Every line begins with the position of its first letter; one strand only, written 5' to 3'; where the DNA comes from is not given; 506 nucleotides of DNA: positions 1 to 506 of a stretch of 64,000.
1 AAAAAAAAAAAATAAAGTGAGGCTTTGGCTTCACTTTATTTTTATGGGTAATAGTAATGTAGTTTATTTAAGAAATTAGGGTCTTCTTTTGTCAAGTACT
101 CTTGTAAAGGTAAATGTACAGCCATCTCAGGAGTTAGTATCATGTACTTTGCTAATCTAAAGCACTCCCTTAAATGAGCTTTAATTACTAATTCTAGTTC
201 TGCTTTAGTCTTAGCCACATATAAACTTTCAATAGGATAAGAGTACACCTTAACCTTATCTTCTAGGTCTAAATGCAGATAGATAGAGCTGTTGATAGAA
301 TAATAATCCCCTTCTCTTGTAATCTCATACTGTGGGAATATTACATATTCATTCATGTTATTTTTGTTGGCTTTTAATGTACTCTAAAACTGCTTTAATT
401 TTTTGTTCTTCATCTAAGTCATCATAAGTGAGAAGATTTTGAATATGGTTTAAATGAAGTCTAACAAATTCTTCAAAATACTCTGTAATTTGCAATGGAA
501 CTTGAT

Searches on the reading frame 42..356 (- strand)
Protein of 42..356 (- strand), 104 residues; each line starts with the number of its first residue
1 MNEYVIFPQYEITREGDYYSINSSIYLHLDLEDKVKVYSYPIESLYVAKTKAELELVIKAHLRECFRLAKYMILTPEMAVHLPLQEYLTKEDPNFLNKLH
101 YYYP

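Call 62: search_protein_families(library=pfam, alignment_id=A2, max_evalue=0.001)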
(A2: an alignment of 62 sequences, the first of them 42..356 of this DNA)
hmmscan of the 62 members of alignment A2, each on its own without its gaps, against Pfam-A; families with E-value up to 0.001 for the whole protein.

A. member 1, window:42-356:- (104 aa): 0 families

B. families by the number of members that match (of 62 scanned): 12 families
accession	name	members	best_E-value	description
PF01068.26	DNA_ligase_A_M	1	1.6e-16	ATP dependent DNA ligase domain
PF00899.27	ThiF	1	2.9e-16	ThiF family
PF21448.3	DNMK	1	8.6e-14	Deoxynucleotide monophosphate kinase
PF20903.3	SPL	1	5.9e-12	Spore photoproduct lyase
PF14743.12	DNA_ligase_OB_2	1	1.2e-08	DNA ligase OB-like domain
PF01381.28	HTH_3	1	2.7e-07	Helix-turn-helix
PF25710.1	CrAss_Ring_3_4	1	1.3e-05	Phage tail ring protein 3/4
PF20647.2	DUF6808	1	2.1e-05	Domain of unknown function (DUF6808)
PF02511.20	Thy1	1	2.2e-05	Thymidylate synthase complementing protein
PF07610.17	DUF1573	1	0.0001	Protein of unknown function (DUF1573)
PF14528.11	LAGLIDADG_3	1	0.00038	LAGLIDADG-like domain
PF04275.20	P-mevalo_kinase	1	0.00072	Phosphomevalonate kinase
